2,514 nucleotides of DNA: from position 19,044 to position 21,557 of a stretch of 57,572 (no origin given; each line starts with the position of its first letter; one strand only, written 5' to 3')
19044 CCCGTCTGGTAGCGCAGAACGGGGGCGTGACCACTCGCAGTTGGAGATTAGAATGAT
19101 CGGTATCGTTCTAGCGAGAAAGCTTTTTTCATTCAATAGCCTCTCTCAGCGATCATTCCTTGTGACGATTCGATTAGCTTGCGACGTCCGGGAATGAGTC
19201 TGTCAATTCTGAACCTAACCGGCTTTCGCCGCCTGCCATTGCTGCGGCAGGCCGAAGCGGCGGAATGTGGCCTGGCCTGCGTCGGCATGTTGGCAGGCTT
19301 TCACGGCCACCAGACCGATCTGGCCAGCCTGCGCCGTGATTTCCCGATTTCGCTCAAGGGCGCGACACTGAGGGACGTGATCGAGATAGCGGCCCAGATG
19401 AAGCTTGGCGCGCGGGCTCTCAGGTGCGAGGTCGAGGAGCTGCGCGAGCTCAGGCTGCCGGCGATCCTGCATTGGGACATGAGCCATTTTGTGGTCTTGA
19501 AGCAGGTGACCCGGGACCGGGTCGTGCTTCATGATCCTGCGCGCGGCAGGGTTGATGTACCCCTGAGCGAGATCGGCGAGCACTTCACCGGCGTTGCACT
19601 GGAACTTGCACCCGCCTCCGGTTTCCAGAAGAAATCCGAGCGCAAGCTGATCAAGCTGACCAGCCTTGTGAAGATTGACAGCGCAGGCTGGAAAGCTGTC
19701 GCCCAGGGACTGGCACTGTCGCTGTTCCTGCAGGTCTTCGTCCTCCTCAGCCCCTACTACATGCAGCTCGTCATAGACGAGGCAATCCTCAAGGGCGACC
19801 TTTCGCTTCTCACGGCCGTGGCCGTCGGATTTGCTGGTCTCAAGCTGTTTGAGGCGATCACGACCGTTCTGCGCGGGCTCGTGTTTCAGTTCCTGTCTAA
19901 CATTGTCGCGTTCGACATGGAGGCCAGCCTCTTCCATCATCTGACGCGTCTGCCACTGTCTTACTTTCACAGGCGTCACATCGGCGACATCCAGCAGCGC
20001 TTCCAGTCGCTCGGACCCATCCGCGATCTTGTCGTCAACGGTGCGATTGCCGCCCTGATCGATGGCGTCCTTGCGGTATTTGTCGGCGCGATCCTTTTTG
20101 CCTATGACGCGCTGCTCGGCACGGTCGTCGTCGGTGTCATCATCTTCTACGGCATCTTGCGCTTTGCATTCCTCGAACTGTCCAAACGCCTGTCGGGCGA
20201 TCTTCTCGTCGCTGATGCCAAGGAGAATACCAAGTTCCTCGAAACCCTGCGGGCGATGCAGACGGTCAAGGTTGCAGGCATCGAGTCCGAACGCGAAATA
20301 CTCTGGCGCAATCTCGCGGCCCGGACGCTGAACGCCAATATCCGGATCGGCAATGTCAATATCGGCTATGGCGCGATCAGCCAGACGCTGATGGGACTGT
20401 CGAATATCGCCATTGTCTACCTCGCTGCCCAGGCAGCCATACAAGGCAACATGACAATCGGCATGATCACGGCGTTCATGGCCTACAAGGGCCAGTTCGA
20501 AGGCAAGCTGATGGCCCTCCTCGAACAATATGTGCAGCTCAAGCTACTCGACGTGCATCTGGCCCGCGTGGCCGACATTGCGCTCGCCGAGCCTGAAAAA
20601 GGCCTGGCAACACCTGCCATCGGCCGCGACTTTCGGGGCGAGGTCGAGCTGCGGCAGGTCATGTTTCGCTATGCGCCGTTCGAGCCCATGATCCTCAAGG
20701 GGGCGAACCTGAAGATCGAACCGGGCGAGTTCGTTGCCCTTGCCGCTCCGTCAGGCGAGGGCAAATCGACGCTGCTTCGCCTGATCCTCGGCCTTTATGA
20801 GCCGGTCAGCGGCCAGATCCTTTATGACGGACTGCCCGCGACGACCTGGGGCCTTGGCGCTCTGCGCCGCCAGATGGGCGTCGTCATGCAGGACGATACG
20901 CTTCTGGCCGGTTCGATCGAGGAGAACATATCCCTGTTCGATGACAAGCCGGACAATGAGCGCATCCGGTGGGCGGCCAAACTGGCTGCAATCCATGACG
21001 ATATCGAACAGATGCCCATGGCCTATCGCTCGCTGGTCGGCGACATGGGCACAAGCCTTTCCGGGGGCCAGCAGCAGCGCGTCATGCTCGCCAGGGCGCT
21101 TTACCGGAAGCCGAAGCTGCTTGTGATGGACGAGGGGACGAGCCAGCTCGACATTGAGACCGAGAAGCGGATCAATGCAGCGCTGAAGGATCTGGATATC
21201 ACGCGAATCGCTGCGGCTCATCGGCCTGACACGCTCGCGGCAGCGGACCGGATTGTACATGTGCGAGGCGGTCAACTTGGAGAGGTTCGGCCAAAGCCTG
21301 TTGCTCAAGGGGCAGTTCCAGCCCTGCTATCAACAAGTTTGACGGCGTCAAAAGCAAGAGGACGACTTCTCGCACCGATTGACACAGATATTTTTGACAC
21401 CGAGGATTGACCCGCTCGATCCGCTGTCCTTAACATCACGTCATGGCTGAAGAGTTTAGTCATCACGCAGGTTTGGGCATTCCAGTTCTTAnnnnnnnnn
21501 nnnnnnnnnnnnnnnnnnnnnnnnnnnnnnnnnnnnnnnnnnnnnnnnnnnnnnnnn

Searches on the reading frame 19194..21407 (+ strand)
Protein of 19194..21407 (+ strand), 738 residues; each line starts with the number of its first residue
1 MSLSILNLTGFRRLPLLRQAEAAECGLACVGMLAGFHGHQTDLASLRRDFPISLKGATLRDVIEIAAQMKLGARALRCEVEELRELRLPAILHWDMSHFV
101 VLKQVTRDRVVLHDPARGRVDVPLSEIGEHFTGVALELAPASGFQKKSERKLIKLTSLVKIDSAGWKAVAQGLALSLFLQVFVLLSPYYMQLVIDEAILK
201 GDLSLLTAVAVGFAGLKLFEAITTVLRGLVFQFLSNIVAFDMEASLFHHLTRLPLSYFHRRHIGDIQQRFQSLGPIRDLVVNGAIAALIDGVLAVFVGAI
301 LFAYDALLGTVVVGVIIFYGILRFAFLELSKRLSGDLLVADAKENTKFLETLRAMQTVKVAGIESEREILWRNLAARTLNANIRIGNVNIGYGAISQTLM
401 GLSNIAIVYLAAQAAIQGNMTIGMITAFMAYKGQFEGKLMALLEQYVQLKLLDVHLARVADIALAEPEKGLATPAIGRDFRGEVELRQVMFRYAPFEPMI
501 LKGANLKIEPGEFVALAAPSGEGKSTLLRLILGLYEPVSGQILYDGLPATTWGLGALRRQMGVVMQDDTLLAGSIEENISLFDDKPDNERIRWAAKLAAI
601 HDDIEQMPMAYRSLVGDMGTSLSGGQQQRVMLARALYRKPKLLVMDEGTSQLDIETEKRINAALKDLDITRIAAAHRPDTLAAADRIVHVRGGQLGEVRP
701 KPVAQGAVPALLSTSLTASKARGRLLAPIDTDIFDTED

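Call 8: search_protein_families(library=pfam, proteins=[window:19194-21407:+], max_evalue=0.1)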
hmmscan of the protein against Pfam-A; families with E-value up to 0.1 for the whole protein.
window:19194-21407:+ (738 aa): 4 families
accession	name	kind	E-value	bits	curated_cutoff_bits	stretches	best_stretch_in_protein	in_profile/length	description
PF03412.21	Peptidase_C39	-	1.2e-32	113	22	1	15-141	3-131/133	Peptidase C39 family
PF00005.33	ABC_tran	-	1e-30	107.6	25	1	501-649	1-136/137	ABC transporter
PF00664.28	ABC_membrane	-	9.1e-27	94.9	28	1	173-435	5-270/274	ABC transporter transmembrane region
PF02463.25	SMC_N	-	0.00048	20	40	1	191-691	135-212/220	RecF/RecN/SMC N terminal domain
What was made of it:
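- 19194..21410 (+): Peptidase-containing ABC transporter (C39 + transmembrane domain + ATPase). Pfam Peptidase_C39 1.2e-32, ABC_membrane 9e-27, ABC_tran 1e-30 (call 8).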

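Call 9: search_protein_families(library=ncbifam, proteins=[window:19194-21407:+], max_evalue=0.1)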
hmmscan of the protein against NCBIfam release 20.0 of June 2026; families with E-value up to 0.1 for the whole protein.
window:19194-21407:+ (738 aa): 185 families (the best 25 are shown)
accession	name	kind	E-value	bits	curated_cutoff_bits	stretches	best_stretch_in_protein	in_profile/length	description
TIGR03796.1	NHLM_micro_ABC1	equivalog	9.9e-144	480.2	853.3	1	14-695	2-689/710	NHLP family bacteriocin export ABC transporter peptidase/permease/ATPase subunit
TIGR01846.1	type_I_sec_HlyB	subfamily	1.1e-120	404.1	725.55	1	26-697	1-671/694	type I secretion system permease/ATPase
TIGR03797.1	NHLM_micro_ABC2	equivalog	1e-104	351.5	709.4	1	60-695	33-662/686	NHLP bacteriocin export ABC transporter permease/ATPase subunit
TIGR03375.1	type_I_sec_LssB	subfamily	1.6e-97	327.5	693.1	1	28-695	5-679/696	type I secretion system permease/ATPase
TIGR01193.1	bacteriocin_ABC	subfamily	1.3e-87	294.9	523.85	1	20-695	2-686/708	peptide cleavage/export ABC transporter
TIGR01842.1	type_I_sec_PrtD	subfamily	1.5e-72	244.8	510.15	1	171-695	10-531/544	type I secretion system permease/ATPase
TIGR00958.1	3a01208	subfamily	4e-71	240.2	874.6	1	145-697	142-693/711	antigen peptide transporter 2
TIGR02203.1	MsbA_lipidA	equivalog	6.8e-70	236.2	602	1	190-696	37-547/572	lipid A export permease/ATP-binding protein MsbA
TIGR02204.1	MsbA_rel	hypoth_equivalog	1.3e-69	235.4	780.4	1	166-695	18-552/576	ABC transporter, permease/ATP-binding protein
NF052233.1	CphA_assoc_ABC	equivalog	2.2e-64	218.1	880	1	154-698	171-723/766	cyanophycin metabolism-associated ABC transporter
NF045513.1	HepA_fam_ABC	equivalog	1.9e-60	205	725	1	194-695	79-586/610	heterocyst formation ABC transporter subunit HepA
NF045998.1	cleave_ABC_plasm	equivalog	6.8e-58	196.5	500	1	19-666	2-647/673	Mbov_0121 family peptidase domain-containing ABC transporter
NF010178.0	PRK13657.1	equivalog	7.8e-58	196.3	733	1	176-696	28-548/588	glucan ABC transporter ATP-binding protein/ permease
NF008381.0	PRK11176.1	equivalog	4.9e-56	190.3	867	1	190-697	48-558/582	lipid A ABC transporter ATP-binding protein/permease MsbA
TIGR02857.1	CydD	equivalog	3.8e-50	171.3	435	1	477-690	316-529/529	thiol reductant ABC exporter subunit CydD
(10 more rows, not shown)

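Call 63: find_related_loci(query=window:19194-21407:+, collection=genome_contigs, flank=10000)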
Query window:19194-21407:+ (738 aa) in genome_contigs; peptide patterns used: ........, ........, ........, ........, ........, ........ (x = any residue, [..] = any of these).
256 stretches matched a pattern; 183 encode a relative of the query (tblastn E <= 1e-3); the best 80 are kept; 80 distinct loci.
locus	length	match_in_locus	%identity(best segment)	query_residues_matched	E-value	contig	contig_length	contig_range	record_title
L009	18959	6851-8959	76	3-703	0e+0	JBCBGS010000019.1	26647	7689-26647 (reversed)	MAG: Pseudomonadota bacterium isolate J06616_12 NODE_19_length_26647_cov_7.774520, whole genome shotgun sequence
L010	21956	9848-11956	75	3-703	0e+0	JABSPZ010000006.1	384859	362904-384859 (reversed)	MAG: Henriciella sp. isolate DT_47 DT-Henriciella-1_scaffold_10, whole genome shotgun sequence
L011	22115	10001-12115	74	3-707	0e+0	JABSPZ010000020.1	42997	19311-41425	MAG: Henriciella sp. isolate DT_47 DT-Henriciella-1_scaffold_24, whole genome shotgun sequence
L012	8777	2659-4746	75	3-698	0e+0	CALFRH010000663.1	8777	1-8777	MAG TPA_asm: uncultured Parvularcula sp. isolate SRR3401482_bin.62_CONCOCT_v1.1_MAG genome assembly, contig: ERZ1740067.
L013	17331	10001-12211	71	1-736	0e+0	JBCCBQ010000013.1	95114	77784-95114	MAG: Pseudomonadota bacterium isolate P01_A01_bin.39 k141_1256625_length_95114_cov_27.9794, whole genome shotgun sequenc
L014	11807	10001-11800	72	2-601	0e+0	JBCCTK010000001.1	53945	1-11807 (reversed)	MAG: Pseudomonadota bacterium isolate P01_D01_bin.79 k141_1934279_length_53945_cov_56.1208, whole genome shotgun sequenc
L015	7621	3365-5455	56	2-698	0e+0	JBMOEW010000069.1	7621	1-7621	MAG: Caulobacterales bacterium isolate Deming_bin.143 contig31490, whole genome shotgun sequence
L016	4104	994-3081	56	3-698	0e+0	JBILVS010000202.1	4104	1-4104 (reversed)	MAG: Caulobacterales bacterium isolate ME2018-08-20_3300044629_group8_bin20 Rohwer_bin1879_scaffold_36695_c1, whole geno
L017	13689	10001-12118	52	4-715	0e+0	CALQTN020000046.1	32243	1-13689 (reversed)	MAG: Asaia bogorensis isolate HRSG-H9-bin-67 genome assembly, contig: HRSG-H9-C765, whole genome shotgun sequence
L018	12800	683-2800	53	10-710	0e+0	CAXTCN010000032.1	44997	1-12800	MAG TPA_asm: uncultured Acetobacteraceae bacterium isolate private_T1887_metawrap_bin.15 genome assembly, contig: privat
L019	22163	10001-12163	52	4-724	0e+0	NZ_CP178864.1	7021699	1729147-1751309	Labrys okinawensis strain DSM 18385 chromosome, complete genome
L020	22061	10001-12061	50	12-697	0e+0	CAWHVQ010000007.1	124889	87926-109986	MAG: uncultured Alphaproteobacteria bacterium isolate MFD04463.bin.2.77 genome assembly, contig: contig_16222, whole gen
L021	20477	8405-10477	49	12-702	0e+0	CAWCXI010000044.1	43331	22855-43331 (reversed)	MAG: uncultured Alphaproteobacteria bacterium isolate MFD06714.bin.2.86 genome assembly, contig: contig_8914, whole geno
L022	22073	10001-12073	49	12-702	0e+0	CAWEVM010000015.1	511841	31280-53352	MAG: uncultured Alphaproteobacteria bacterium isolate MFD05521.bin.1.2 genome assembly, contig: contig_35670, whole geno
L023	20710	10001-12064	48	12-698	0e+0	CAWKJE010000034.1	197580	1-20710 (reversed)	MAG: uncultured delta proteobacterium isolate MFD04752.bin.1.7 genome assembly, contig: contig_24459, whole genome shotg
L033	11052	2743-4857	54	5-707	0e+0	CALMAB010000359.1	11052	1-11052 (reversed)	MAG TPA_asm: uncultured Acetobacteraceae bacterium isolate SRR13685132_bin.25_CONCOCT_v1.1_MAG genome assembly, contig:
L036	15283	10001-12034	45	18-693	0e+0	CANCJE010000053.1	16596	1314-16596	MAG: Caulobacteraceae bacterium isolate JR-MC-I-240519-101 genome assembly, contig: JR-MC-I-240519-C5880, whole genome s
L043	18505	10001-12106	45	2-699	0e+0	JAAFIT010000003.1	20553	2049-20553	MAG: Sphingomonadales bacterium isolate bin40.metabat.b16b17b19.043 WN_Sphingomonadales_2_scaffold_3, whole genome shotg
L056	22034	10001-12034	44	19-695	7e-179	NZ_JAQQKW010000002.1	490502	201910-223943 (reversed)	Asticcacaulis currens strain DXS10W DXS10W_ctg02, whole genome shotgun sequence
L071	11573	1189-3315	39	4-704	2e-172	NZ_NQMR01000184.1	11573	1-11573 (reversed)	Pseudoalteromonas sp. NBT06-2 contig184, whole genome shotgun sequence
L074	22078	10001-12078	44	12-705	2e-170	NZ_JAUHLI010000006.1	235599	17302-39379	Alkalimonas cellulosilytica strain MEB108 6, whole genome shotgun sequence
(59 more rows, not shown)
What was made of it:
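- Relatives of the exporter occur in Caulobacterales (call 63).
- Tried and rejected: The closest exporter relatives are in Henriciella, Parvularcula and Caulobacterales genomes assembled from metagenomes (call 63), but the island is mobile.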

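Call 72: search_protein_families(library=pfam, proteins=[L036:13386-15281:+, L036:13019-13381:+, L015:471-1397:+, L043:12270-13037:+], max_evalue=0.05)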
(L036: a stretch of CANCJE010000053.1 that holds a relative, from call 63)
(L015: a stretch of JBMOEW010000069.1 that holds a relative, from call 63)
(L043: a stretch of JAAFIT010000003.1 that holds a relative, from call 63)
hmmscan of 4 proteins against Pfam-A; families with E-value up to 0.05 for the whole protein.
L036:13386-15281:+ (632 aa): 12 families
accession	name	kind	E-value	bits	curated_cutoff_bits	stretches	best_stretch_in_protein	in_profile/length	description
PF00326.27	Peptidase_S9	-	6.6e-30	104.6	22.6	1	455-632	3-175/213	Prolyl oligopeptidase family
PF20434.5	BD-FAE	-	3.5e-11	43.4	26.8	1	429-627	6-215/215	BD-FAE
PF02129.25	Peptidase_S15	-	1.3e-08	35.3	23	1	418-556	1-135/262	X-Pro dipeptidyl-peptidase (S15 family)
PF12697.13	Abhydrolase_6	-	3.2e-06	28.4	26.3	1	440-562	1-109/217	Alpha/beta hydrolase family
PF00756.26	Esterase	-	4.1e-06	27.2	22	1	420-577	6-168/251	Putative esterase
PF02230.22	Abhydrolase_2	-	7.2e-05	23.2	23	0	599-630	151-185/217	Phospholipase/Carboxylesterase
PF12146.15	Hydrolase_4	-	0.00024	20.9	27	1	596-630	186-220/239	Serine aminopeptidase, S33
PF01738.24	DLH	-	0.00059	19.9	21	1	460-631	35-173/217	Dienelactone hydrolase family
PF05448.18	AXE1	-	0.0017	17.6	21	0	413-540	60-200/321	Acetyl xylan esterase (AXE1)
PF00561.26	Abhydrolase_1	-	0.029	14.5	25.8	0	583-628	200-226/245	alpha/beta hydrolase fold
PF07859.19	Abhydrolase_3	-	0.031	14.5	25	0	512-632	67-194/210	alpha/beta hydrolase fold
PF07819.20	PGAP1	-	0.049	13.8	24.3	0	502-540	77-115/233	PGAP1-like alpha/beta domain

L036:13019-13381:+ (121 aa): 0 families

L015:471-1397:+ (309 aa): 0 families

L043:12270-13037:+ (256 aa): 0 families

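Call 85: search_solved_structures(query=window:19194-21407:+, max_evalue=1e-20, show_alignments=1)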
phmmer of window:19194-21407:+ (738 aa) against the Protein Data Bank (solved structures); distinct sequences matched with E-value up to 1e-20: 268 (the best 60 are shown).
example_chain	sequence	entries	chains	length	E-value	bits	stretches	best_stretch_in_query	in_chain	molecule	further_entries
4ry2_A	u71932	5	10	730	7.1e-91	309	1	14-697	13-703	ABC-type bacteriocin transporter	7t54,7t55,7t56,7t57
8vp3_A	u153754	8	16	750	7.8e-91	308.9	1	14-697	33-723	ABC-type bacteriocin transporter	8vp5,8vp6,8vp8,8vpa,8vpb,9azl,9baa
4s0f_A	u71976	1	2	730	1.8e-90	307.6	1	14-697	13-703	ABC-type bacteriocin transporter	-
6v9z_A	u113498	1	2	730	1.9e-89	304.3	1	14-697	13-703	ABC-type bacteriocin transporter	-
8vp9_A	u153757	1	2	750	4.2e-88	299.8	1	15-697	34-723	ABC-type bacteriocin transporter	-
7sgr_J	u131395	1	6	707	2.4e-87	297.3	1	24-697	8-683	Alpha-hemolysin translocation ATP-binding protein HlyB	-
8dck_A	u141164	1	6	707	6.3e-87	295.9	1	24-697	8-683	Alpha-hemolysin translocation ATP-binding protein HlyB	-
8gmg_A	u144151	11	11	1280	1.1e-86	295.2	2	244-693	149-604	ATP-dependent translocase ABCB1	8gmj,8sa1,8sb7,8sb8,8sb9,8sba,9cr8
8sa0_A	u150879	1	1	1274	1.1e-86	295.1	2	244-693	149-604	ATP-dependent translocase ABCB1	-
9ody_A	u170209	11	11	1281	1.6e-86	294.6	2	245-698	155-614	ATP-binding cassette, sub-family B (MDR/TAP), member 4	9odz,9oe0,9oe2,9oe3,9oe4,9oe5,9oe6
6qex_A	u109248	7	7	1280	1.7e-86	294.5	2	244-693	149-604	Multidrug resistance protein 1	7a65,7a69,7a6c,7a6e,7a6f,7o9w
8y6h_A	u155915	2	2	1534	1.9e-86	294.4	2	244-693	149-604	ATP-dependent translocase ABCB1,mNeonGreen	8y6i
9oe1_A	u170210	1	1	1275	2e-86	294.3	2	245-698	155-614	ATP-binding cassette, sub-family B (MDR/TAP), member 4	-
6c0v_A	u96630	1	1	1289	6.6e-86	292.6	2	244-693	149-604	Multidrug resistance protein 1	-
7niu_A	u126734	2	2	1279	1.5e-85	291.4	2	213-697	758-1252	Isoform 2 of Phosphatidylcholine translocator ABCB4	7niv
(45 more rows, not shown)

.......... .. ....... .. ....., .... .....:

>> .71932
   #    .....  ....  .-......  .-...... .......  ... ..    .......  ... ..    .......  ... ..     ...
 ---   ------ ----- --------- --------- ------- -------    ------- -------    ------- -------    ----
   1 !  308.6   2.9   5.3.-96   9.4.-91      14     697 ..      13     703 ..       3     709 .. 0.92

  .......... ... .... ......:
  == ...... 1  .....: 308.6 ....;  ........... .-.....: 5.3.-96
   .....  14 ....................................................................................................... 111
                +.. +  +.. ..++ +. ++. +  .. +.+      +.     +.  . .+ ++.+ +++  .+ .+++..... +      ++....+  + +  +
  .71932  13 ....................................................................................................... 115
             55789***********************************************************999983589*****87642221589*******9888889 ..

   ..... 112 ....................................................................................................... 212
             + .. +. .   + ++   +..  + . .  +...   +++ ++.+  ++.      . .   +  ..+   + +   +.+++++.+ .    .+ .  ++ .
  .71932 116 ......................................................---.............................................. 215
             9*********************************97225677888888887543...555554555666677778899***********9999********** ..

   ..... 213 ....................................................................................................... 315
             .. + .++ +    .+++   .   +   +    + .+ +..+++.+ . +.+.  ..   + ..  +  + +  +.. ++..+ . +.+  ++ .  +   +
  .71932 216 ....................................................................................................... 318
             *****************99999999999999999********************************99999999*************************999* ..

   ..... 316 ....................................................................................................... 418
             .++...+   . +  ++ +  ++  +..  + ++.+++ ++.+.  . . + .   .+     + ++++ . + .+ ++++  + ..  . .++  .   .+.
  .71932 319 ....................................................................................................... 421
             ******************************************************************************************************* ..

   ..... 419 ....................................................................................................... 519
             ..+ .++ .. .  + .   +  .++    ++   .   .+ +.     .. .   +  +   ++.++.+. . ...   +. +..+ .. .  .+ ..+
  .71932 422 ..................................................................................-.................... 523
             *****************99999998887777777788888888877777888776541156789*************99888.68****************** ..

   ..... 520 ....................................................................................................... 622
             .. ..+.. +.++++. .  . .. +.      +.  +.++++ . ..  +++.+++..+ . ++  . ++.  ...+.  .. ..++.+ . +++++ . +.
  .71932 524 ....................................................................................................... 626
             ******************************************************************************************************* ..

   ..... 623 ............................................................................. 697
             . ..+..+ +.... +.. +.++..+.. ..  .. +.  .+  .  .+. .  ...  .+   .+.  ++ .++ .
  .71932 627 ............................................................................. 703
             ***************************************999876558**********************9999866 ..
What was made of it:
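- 19194..21410 (+): Aligns to PCAT1 (4ry2) at E 7e-91 with ECGLAC, SHFVV and HDP on the catalytic Cys, His and Asp (call 85).
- On Double-glycine-leader cargo of peptidase-containing ABC transporters: The triad aligns to that of PCAT1 (calls 8, 85).
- Intact C39 triad (calls 8, 85).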

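Call 109: search_protein_families(library=pfam, proteins=[L010:12294-12746:+, L012:5110-5550:+, L009:9306-9698:+, L013:12453-12869:+, L015:5987-6517:+, L056:8154-8486:+, L074:9426-9761:+, L071:6436-6777:+, L009:14264-14689:+, L033:4932-5300:+], max_evalue=0.05)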
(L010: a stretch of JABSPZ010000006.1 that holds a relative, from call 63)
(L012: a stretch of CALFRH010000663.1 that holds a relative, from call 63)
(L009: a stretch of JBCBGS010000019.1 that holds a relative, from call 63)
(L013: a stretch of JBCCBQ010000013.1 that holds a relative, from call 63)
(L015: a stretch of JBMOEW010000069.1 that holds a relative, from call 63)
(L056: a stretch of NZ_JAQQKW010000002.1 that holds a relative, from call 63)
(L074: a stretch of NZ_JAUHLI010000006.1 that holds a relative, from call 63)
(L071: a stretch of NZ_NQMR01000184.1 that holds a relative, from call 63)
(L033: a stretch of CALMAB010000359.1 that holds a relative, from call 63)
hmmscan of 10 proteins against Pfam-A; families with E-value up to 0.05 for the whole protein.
L010:12294-12746:+ (151 aa): 0 families

L012:5110-5550:+ (147 aa): 0 families

L009:9306-9698:+ (131 aa): 0 families

L013:12453-12869:+ (139 aa): 0 families

L015:5987-6517:+ (177 aa): 0 families

L056:8154-8486:+ (111 aa): 0 families

L074:9426-9761:+ (112 aa): 0 families

L071:6436-6777:+ (114 aa): 0 families

L009:14264-14689:+ (142 aa): 1 family
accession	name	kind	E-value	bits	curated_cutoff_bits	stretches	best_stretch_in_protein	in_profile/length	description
PF17508.7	MccV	-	0.05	14.6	27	0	53-99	13-59/104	Microcin V bacteriocin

L033:4932-5300:+ (123 aa): 3 families
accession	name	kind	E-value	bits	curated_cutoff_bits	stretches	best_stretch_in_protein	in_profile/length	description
PF13441.11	Gly-zipper_YMGG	-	4e-05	23.7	28.9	1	44-86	2-45/45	YMGG-like Gly-zipper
PF05433.20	Rick_17kDa_Anti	-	7.4e-05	23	24.2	1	44-83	2-42/43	Glycine zipper 2TM domain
PF13488.11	Gly-zipper_Omp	-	0.013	15.9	25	1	44-83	2-42/46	Glycine zipper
